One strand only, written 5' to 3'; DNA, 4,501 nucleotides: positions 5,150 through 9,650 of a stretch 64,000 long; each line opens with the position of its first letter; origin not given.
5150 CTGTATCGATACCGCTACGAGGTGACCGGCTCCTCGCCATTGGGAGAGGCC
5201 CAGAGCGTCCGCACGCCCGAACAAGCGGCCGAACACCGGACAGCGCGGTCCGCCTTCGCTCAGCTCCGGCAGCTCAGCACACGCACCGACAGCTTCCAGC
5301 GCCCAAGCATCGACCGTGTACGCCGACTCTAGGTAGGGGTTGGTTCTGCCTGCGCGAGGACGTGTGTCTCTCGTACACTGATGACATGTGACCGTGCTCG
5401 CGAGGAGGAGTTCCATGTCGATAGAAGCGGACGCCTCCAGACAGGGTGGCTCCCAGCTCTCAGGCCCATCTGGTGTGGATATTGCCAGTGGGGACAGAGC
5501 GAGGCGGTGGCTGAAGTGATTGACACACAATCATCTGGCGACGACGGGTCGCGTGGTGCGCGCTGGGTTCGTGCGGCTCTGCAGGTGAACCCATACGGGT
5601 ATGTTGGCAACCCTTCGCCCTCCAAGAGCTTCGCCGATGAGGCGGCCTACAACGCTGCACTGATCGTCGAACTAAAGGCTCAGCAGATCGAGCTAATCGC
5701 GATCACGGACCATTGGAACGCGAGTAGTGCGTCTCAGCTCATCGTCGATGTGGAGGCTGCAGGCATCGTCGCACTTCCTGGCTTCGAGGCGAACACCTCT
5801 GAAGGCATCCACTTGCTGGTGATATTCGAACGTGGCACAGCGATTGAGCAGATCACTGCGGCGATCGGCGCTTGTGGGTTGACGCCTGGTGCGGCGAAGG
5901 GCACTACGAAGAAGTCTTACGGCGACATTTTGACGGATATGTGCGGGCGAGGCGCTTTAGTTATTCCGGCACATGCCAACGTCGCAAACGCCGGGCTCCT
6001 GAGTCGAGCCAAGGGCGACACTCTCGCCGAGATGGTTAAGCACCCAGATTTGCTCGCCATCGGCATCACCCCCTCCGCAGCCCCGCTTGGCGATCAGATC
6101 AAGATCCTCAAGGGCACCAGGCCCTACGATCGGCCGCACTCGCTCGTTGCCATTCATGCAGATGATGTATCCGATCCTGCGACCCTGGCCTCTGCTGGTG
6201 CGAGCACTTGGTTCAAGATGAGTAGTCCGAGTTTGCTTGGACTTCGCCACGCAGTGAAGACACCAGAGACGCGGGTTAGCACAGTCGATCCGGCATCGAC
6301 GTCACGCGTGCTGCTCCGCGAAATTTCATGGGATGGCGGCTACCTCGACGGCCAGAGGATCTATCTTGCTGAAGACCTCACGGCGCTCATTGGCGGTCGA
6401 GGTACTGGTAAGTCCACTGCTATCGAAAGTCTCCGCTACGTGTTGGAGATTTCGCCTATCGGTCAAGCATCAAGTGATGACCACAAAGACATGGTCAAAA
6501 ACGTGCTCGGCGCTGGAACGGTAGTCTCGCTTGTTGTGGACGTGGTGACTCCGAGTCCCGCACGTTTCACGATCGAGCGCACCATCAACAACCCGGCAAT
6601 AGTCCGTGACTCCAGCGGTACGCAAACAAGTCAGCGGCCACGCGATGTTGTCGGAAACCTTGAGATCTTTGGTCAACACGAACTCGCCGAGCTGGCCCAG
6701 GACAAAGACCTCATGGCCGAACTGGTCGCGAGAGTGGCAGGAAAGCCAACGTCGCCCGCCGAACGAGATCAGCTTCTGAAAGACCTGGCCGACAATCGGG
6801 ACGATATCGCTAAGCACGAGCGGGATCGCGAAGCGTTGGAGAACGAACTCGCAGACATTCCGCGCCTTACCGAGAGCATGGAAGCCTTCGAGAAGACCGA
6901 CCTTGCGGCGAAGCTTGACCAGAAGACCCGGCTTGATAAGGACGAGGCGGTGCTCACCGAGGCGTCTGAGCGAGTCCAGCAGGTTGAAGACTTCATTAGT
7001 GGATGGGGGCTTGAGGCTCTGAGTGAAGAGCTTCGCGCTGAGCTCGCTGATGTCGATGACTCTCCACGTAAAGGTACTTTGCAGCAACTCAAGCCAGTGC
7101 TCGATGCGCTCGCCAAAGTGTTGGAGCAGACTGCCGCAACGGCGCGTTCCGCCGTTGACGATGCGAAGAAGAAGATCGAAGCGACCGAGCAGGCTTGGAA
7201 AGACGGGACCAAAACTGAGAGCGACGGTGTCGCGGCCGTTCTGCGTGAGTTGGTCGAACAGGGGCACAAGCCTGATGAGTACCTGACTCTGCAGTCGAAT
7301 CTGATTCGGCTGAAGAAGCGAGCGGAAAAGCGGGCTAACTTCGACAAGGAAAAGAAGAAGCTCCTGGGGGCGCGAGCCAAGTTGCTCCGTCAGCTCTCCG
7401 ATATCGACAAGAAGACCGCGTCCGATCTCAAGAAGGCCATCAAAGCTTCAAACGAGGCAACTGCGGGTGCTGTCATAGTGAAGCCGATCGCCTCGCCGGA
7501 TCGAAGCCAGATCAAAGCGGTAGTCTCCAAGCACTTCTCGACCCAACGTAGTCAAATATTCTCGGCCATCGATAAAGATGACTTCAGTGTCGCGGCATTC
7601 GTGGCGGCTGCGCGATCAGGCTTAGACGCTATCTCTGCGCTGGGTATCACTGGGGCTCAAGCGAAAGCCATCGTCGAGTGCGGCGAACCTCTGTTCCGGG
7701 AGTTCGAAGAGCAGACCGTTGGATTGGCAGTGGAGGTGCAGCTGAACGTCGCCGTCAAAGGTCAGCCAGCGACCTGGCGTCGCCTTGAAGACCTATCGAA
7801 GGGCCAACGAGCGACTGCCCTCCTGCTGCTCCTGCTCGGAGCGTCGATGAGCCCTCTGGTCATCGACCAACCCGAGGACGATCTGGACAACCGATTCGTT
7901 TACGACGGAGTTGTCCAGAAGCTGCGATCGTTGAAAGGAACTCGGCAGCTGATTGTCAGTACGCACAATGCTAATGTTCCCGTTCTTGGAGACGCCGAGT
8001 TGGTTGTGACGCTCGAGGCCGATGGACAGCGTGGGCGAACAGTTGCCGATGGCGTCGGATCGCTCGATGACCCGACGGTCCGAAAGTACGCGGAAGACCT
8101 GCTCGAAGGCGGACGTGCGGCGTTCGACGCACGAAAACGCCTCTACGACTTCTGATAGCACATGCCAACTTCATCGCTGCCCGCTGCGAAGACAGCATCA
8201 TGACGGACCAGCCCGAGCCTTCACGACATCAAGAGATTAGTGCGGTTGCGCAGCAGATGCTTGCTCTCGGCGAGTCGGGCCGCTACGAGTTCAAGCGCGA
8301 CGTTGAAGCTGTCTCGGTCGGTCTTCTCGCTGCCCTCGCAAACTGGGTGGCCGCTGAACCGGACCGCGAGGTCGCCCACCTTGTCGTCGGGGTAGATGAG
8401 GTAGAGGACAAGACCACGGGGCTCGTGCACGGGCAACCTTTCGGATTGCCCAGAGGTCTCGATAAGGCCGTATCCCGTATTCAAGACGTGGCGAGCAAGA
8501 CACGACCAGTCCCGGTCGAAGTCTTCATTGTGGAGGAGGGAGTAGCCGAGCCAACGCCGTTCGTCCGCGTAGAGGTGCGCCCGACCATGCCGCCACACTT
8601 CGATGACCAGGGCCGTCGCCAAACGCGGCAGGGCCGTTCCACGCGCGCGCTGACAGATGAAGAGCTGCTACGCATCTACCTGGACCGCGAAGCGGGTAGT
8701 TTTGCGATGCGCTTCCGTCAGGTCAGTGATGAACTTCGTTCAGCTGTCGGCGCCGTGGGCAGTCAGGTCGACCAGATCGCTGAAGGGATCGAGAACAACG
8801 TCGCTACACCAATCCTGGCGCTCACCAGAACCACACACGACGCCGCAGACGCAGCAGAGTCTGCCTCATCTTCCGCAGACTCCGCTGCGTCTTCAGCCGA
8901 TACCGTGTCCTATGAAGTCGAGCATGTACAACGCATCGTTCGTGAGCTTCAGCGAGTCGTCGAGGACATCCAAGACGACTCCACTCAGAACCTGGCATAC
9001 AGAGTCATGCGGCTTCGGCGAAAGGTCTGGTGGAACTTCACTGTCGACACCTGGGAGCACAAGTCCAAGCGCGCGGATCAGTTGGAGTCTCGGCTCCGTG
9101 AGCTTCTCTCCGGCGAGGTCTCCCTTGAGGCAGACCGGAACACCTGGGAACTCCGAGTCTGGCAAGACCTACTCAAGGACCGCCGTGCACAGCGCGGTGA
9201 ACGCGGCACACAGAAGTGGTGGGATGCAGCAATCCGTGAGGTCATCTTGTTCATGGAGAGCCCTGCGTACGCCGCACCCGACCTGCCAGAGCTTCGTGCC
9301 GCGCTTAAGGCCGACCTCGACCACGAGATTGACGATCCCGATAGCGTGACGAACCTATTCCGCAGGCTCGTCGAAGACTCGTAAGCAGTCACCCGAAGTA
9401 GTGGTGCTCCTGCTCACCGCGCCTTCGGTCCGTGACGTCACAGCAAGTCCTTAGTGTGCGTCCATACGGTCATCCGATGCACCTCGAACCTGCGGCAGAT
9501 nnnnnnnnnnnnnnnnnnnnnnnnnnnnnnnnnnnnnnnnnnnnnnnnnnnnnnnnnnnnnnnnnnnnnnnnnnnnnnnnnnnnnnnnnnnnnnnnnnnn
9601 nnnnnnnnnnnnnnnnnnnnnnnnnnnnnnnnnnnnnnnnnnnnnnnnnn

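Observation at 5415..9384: Candidate undescribed defence module: PHP phosphoesterase fused to a Rad50/SMC-like ABC ATPase, plus an AlbA_2-type partner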

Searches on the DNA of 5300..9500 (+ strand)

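Call 15: search_dna_similar(query=window:5300-9500:+, collection=plasmids, mode=near)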
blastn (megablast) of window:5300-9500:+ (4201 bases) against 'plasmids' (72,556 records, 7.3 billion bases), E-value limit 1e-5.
No match.
